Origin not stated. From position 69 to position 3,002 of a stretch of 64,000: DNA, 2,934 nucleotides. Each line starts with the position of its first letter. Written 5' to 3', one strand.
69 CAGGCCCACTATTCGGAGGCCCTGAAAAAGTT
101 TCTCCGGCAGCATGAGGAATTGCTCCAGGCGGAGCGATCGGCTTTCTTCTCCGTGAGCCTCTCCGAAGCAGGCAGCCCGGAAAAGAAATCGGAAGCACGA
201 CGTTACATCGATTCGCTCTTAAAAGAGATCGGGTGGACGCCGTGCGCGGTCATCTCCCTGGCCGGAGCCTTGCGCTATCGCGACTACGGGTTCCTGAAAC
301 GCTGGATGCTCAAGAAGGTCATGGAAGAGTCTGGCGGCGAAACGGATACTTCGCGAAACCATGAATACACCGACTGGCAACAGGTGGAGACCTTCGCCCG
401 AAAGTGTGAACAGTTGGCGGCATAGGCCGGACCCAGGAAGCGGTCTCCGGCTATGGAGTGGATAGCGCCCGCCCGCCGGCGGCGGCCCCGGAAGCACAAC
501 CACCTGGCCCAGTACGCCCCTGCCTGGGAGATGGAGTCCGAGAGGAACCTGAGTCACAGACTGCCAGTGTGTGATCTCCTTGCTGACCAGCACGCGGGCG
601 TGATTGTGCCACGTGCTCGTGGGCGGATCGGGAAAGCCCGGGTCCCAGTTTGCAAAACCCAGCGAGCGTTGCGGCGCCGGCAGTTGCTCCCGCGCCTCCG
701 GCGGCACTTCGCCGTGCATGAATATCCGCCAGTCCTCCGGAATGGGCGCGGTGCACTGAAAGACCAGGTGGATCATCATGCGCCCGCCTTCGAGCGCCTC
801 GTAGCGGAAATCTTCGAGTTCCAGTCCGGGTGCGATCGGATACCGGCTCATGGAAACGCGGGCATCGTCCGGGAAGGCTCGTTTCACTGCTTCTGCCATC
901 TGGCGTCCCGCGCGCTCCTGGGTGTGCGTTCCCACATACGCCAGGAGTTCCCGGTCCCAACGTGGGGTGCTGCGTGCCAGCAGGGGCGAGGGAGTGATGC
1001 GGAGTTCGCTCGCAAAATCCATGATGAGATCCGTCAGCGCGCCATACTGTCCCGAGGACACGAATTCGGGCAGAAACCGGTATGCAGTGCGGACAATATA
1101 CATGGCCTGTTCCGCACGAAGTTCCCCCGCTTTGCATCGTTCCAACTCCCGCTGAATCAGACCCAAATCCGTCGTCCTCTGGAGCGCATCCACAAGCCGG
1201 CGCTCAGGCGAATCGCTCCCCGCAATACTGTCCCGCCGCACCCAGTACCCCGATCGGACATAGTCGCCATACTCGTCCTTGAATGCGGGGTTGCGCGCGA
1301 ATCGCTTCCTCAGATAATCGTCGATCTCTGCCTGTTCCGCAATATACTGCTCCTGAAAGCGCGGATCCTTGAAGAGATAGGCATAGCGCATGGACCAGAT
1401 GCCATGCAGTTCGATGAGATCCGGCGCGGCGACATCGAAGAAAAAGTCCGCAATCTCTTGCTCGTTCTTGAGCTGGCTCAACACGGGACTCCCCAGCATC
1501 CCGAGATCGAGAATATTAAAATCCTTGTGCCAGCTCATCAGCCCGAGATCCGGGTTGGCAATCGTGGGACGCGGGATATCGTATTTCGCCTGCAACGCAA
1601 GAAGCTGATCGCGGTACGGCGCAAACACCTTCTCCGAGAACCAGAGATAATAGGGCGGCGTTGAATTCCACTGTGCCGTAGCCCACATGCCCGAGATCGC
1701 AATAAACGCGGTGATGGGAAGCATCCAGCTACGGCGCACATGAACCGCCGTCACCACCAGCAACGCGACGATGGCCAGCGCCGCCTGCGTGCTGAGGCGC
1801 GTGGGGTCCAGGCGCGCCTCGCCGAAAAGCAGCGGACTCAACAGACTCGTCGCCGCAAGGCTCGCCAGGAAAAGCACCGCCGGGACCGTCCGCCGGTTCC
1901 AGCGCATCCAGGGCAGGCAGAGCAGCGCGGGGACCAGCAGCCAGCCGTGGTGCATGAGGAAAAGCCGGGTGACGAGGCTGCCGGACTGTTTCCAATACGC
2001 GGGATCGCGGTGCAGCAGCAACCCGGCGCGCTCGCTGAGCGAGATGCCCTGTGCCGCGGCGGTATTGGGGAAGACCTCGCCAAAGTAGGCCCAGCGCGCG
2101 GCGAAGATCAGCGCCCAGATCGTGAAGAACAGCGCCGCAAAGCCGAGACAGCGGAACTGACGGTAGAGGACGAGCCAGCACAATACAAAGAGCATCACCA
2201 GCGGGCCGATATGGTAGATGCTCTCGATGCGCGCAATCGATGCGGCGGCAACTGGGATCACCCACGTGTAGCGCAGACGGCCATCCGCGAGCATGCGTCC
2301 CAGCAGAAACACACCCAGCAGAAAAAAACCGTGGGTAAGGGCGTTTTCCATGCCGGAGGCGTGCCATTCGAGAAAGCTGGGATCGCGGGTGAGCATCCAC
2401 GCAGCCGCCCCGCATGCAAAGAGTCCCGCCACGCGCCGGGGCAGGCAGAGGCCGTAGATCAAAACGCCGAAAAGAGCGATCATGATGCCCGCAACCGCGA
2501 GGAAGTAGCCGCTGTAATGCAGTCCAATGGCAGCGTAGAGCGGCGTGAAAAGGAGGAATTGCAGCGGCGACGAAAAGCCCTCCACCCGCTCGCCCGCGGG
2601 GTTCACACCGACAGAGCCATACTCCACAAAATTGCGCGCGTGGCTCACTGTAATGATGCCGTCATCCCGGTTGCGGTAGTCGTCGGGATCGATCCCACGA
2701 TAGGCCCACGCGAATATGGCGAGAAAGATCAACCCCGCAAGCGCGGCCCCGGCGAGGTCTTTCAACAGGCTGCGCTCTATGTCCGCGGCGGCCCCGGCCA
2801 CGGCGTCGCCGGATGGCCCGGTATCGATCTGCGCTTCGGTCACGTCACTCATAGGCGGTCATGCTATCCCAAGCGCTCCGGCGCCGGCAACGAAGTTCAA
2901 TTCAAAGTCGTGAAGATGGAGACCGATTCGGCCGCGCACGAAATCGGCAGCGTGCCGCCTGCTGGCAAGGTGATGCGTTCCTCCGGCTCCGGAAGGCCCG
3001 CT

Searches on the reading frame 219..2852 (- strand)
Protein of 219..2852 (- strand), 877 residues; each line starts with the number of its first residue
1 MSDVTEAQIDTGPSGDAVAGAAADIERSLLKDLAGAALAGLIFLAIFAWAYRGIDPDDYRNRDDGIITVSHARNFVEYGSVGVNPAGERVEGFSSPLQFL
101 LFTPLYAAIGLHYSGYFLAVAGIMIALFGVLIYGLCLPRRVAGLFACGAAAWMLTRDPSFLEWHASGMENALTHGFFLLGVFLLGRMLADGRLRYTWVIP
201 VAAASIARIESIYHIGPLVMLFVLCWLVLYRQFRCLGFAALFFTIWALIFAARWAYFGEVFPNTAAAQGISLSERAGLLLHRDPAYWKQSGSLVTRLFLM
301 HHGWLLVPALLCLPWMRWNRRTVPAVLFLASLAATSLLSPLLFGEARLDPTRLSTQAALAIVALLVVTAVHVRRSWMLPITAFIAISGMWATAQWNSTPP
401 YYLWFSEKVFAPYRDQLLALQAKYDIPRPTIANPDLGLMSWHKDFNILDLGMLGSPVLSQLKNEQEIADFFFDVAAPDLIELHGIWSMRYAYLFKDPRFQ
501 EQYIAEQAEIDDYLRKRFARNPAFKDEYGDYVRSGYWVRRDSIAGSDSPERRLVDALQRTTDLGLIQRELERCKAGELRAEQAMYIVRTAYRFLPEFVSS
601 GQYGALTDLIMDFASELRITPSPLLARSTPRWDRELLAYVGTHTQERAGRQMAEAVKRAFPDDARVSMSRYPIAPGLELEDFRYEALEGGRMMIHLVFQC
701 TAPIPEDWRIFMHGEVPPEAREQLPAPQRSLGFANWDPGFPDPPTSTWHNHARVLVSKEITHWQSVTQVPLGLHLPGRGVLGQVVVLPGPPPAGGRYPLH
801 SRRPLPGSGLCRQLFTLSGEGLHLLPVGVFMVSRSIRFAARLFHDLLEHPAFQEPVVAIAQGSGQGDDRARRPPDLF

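Call 30: find_encoding_contigs(protein=window:219-2852:-, flank=10000, max_places=3)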
Protein window:219-2852:- (877 aa): 1 contig read that carries it; 1 place shown.
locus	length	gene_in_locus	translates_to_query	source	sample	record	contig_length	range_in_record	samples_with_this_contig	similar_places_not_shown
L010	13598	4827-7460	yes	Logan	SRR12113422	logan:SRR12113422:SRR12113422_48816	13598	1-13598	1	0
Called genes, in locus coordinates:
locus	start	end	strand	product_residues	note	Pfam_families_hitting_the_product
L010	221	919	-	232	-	PF02678:Pirin, PF07883:Cupin_2 (weak), PF17954:Pirin_C_2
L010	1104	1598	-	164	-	PF00583:Acetyltransf_1 (faint), PF13302:Acetyltransf_3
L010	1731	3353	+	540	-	-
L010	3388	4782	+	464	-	-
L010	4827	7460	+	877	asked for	-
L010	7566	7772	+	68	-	-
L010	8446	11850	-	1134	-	PF05569:Peptidase_M56, PF13620:CarboxypepD_reg (faint)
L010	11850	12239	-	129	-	PF03965:Penicillinase_R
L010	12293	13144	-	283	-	PF03412:Peptidase_C39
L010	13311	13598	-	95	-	?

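Call 51: search_protein_families(library=pfam, proteins=[window:219-2852:-], max_evalue=0.0001)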
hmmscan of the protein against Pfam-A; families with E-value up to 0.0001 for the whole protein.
window:219-2852:- (877 aa): 0 families
